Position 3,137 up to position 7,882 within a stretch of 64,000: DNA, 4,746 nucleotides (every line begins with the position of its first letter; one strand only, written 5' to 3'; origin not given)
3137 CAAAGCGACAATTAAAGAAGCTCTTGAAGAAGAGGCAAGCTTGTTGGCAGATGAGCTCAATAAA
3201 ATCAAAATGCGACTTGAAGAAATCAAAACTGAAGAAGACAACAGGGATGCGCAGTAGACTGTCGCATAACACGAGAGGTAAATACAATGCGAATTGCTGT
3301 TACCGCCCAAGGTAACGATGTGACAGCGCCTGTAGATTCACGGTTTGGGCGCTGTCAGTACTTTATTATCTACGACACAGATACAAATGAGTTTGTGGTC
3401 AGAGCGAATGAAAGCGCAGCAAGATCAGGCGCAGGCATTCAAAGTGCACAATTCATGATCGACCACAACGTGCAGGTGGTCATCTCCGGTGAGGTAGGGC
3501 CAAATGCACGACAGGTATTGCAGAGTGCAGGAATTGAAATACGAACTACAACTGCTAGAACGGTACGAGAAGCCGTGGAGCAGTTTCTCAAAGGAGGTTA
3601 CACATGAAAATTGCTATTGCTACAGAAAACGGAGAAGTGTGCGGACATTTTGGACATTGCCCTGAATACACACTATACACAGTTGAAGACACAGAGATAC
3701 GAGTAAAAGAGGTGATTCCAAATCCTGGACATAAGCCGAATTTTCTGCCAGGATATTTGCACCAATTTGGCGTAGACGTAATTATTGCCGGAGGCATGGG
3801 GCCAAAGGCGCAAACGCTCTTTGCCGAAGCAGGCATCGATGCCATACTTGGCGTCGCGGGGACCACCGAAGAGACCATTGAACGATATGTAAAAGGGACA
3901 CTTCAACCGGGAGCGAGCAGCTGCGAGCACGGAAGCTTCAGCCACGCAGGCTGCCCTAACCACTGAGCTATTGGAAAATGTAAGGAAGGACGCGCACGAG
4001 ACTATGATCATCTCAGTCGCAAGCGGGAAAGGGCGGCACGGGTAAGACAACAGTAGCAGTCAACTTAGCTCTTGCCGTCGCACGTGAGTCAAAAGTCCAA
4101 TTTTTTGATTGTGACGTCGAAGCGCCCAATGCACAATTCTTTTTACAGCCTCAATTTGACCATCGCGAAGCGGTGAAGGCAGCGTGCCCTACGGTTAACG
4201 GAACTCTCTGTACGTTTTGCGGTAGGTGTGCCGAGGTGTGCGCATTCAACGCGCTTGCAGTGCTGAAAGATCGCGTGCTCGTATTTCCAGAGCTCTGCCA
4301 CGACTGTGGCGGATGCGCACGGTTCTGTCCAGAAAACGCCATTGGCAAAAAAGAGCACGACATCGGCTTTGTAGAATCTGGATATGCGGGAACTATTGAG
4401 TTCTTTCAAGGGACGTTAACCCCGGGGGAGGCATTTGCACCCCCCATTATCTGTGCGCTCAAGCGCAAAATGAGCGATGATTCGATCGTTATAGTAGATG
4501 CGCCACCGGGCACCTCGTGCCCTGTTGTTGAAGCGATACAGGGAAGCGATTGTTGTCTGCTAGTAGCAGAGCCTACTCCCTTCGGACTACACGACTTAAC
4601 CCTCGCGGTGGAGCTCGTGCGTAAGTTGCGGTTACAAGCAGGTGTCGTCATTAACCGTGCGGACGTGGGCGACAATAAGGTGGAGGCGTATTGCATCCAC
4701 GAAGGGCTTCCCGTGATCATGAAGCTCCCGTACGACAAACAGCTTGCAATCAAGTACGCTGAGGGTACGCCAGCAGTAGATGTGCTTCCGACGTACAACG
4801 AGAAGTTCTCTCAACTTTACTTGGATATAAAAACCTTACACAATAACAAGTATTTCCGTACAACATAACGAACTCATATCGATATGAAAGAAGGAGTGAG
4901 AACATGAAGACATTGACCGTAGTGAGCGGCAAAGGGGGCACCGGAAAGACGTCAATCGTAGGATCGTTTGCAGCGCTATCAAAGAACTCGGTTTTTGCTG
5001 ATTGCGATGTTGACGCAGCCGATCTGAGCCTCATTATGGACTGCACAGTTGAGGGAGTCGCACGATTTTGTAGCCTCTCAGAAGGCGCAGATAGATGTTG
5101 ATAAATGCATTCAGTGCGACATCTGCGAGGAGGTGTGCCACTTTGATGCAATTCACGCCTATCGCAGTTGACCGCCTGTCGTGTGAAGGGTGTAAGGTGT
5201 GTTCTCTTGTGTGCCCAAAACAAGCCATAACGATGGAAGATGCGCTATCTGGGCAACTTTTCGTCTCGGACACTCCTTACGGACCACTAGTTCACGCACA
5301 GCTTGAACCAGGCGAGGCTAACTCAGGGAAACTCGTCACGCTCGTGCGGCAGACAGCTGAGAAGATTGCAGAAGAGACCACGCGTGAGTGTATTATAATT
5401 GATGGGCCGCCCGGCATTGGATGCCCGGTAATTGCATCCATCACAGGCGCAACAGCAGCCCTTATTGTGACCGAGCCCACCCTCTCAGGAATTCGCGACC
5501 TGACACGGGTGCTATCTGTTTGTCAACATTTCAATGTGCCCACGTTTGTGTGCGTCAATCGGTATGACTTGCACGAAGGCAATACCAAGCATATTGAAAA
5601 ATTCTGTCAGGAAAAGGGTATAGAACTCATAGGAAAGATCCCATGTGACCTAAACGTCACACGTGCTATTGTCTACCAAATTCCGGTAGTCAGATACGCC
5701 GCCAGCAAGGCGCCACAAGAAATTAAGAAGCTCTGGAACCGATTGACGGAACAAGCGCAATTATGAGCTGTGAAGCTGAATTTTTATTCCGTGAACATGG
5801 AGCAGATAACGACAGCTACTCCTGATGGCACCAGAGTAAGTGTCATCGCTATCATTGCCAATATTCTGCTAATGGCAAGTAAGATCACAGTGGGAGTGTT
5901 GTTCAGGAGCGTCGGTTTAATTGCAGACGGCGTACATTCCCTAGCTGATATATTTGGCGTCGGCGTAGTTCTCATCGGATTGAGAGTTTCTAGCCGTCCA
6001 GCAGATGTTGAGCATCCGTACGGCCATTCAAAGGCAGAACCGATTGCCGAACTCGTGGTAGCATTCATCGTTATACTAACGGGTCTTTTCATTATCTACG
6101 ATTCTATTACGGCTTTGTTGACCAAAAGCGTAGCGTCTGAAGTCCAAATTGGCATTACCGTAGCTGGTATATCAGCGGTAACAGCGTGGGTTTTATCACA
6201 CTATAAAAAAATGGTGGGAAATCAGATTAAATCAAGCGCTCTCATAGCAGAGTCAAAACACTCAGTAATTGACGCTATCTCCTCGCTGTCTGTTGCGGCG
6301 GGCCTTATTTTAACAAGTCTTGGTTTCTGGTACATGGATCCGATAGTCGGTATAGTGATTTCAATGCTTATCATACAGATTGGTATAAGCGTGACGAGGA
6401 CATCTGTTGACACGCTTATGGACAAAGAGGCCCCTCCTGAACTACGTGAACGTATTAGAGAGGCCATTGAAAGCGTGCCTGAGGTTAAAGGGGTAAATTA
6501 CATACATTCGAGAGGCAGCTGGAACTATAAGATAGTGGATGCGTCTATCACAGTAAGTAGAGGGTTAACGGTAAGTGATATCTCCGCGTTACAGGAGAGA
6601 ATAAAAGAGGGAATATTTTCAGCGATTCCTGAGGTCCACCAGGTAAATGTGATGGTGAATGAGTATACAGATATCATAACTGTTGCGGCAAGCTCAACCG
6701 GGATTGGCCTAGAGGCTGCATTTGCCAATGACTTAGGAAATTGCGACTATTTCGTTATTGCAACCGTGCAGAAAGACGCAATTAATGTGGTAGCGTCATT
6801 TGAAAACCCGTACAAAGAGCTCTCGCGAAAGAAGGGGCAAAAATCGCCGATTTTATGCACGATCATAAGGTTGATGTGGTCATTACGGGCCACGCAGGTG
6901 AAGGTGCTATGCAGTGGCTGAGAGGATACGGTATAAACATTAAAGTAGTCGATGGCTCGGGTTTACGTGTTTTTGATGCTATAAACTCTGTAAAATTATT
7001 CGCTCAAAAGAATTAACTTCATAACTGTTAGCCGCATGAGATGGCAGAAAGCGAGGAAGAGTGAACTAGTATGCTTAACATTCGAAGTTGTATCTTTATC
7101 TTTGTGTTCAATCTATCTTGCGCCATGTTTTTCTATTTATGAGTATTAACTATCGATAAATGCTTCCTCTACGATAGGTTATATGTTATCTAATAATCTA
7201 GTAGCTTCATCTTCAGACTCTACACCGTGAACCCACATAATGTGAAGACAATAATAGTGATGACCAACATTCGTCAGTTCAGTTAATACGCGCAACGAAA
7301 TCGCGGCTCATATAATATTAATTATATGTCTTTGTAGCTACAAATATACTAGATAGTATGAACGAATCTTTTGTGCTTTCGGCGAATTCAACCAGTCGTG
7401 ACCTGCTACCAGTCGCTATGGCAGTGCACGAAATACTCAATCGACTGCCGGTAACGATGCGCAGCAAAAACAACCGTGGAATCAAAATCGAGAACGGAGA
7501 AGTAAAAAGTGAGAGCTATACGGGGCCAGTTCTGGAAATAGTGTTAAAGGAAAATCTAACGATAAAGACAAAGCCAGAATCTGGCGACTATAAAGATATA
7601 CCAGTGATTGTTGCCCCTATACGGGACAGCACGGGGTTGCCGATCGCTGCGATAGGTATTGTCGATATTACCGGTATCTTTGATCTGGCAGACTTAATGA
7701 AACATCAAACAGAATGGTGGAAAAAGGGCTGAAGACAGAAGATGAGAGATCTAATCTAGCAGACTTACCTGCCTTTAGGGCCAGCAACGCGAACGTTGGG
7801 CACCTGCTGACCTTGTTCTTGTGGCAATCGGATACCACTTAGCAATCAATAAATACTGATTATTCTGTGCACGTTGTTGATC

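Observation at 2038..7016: Seven-gene metallocluster-handling cluster of unknown function: Mrp, DUF5320, 2x NifX-like, 2x ferredoxin-insert ATPase, CDF::NifX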

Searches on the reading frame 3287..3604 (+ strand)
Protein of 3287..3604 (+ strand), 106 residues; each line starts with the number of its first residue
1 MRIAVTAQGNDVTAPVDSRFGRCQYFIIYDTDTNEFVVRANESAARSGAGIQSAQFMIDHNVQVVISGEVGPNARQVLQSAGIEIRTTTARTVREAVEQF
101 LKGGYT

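Call 10: search_protein_families(library=pfam, max_evalue=0.01, proteins=[window:3287-3604:+])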
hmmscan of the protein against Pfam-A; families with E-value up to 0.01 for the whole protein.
seq(106 aa): 1 family
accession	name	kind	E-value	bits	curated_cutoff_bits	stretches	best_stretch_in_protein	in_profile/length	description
PF02579.22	Nitro_FeMo-Co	-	3.7e-24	85.3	26.3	1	15-102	4-94/94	Dinitrogenase iron-molybdenum cofactor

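Call 14: search_solved_structures(query=window:3287-3604:+, max_evalue=1)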
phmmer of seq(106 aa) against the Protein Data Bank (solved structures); distinct sequences matched with E-value up to 1: 22.
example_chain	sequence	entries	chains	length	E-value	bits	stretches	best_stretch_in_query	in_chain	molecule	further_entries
1rdu_A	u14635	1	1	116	1.1e-16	64.2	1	2-103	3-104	conserved hypothetical protein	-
2wfb_A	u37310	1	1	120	1.2e-16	64.1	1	2-103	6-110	PUTATIVE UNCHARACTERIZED PROTEIN ORP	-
1eo1_A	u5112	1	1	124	1.3e-14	57.5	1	1-104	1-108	HYPOTHETICAL PROTEIN MTH1175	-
7on8_A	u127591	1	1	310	5.7e-08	36.2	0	28-52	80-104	SAKe6AR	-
2yx6_A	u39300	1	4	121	2.1e-05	28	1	1-103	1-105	Hypothetical protein PH0822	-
7on7_A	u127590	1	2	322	4e-05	27.1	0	27-52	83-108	SAKe6BE-L2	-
7onc_A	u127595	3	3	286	7.8e-05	26.2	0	28-53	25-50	SAKe6BE | S6BE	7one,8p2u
7onh_A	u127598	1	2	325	0.00012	25.6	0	28-53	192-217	SAKe6BE-L3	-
7ong_A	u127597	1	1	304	0.00012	25.6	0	28-52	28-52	SAKe6BE-L1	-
1t3v_A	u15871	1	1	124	0.00044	23.8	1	9-103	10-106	conserved hypothetical protein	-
1o13_A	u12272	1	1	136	0.00059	23.4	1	9-103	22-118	probable NifB protein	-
8pjs_A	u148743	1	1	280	0.00062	23.3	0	28-52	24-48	SAKeCEref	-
7op4_A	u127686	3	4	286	0.0023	21.5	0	28-53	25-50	SAKe6BE-3HH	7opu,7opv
6jx2_A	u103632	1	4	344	0.56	13.9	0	27-90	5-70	Ketol-acid reductoisomerase (NADP(+))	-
1toj_A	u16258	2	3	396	0.63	13.7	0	19-87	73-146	Aspartate aminotransferase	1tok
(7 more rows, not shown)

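Call 30: search_solved_structures(query=window:3287-3604:+, max_evalue=1e-10, show_alignments=3)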
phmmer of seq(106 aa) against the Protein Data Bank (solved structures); distinct sequences matched with E-value up to 1e-10: 3.
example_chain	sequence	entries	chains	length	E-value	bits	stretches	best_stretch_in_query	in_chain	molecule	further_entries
1rdu_A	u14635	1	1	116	1.1e-16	64.2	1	2-103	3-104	conserved hypothetical protein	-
2wfb_A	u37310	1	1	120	1.2e-16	64.1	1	2-103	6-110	PUTATIVE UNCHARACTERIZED PROTEIN ORP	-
1eo1_A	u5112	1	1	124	1.3e-14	57.5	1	1-104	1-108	HYPOTHETICAL PROTEIN MTH1175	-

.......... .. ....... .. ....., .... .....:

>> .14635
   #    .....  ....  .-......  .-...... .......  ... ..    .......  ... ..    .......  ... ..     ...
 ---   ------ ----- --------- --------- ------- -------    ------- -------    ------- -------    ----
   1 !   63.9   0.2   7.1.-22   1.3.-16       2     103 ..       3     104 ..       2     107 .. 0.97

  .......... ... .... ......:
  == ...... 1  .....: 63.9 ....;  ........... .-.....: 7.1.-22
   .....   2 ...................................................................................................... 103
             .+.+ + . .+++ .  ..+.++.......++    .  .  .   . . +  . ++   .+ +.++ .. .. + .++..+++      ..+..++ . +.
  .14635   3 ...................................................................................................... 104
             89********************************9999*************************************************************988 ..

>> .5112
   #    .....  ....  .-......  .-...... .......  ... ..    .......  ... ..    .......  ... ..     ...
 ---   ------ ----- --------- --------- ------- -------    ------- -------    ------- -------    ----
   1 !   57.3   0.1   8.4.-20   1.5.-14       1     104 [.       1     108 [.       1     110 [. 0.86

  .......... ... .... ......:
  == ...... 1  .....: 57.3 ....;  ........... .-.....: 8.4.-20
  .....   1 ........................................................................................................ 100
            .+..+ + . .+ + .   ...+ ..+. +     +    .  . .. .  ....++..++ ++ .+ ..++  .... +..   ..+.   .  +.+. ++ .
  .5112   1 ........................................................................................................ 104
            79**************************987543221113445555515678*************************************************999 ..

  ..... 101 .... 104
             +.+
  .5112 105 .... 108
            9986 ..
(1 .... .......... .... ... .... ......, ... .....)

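Call 71: search_protein_families(library=ncbifam, max_evalue=0.00001, proteins=[window:3287-3604:+])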
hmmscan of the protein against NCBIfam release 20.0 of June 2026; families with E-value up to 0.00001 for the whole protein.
seq(106 aa): 1 family
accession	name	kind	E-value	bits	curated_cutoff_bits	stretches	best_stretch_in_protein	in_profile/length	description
NF041136.1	MrpORP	equivalog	2.3e-12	46.9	450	1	1-103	265-363/365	iron-sulfur cluster carrier protein MrpORP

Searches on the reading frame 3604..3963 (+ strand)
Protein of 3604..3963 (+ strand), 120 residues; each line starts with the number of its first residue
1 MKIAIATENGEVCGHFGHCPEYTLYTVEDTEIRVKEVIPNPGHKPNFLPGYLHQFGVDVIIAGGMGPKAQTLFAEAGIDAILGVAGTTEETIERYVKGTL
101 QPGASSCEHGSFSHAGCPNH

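Call 10: search_protein_families(library=pfam, max_evalue=0.01, proteins=[window:3604-3963:+])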
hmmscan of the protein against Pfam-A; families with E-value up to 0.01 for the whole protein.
seq(120 aa): 1 family
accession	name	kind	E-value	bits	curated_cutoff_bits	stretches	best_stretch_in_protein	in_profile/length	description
PF02579.22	Nitro_FeMo-Co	-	1.7e-21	76.7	26.3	1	9-96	2-93/94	Dinitrogenase iron-molybdenum cofactor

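Call 15: search_solved_structures(query=window:3604-3963:+, max_evalue=1)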
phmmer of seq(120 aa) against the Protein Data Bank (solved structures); distinct sequences matched with E-value up to 1: 8.
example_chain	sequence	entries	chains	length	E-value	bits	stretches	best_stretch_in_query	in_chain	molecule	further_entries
1t3v_A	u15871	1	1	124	6.1e-10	42.6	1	10-103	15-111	conserved hypothetical protein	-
1o13_A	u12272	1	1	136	8.1e-10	42.2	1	10-103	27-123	probable NifB protein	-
2yx6_A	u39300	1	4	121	1.2e-08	38.5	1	10-101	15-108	Hypothetical protein PH0822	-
1eo1_A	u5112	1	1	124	3.4e-05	27.2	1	1-102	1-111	HYPOTHETICAL PROTEIN MTH1175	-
1rdu_A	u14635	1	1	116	0.016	18.6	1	12-102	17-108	conserved hypothetical protein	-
3fk4_A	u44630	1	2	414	0.12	15.8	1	26-77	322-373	RuBisCO-like protein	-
1p90_A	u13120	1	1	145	0.16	15.4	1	2-31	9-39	hypothetical protein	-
2wfb_A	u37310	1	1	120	0.66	13.4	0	52-101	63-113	PUTATIVE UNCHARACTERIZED PROTEIN ORP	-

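Call 71: search_protein_families(library=ncbifam, max_evalue=0.00001, proteins=[window:3604-3963:+])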
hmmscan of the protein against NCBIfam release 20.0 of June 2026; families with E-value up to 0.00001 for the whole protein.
seq(120 aa): 1 family
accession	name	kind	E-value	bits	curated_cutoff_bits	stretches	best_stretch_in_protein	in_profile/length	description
NF041136.1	MrpORP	equivalog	1e-29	103.9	450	1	1-100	265-365/365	iron-sulfur cluster carrier protein MrpORP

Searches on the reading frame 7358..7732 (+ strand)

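Call 10: search_protein_families(library=pfam, max_evalue=0.01, proteins=[window:7358-7732:+])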
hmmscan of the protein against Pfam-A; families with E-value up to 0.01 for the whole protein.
window:7358-7732:+ (124 aa): 1 family
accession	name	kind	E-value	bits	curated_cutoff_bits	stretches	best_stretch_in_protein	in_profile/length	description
PF09884.15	DUF2111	-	6.2e-33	113.1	27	1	23-105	1-83/83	Uncharacterized protein conserved in archaea (DUF2111)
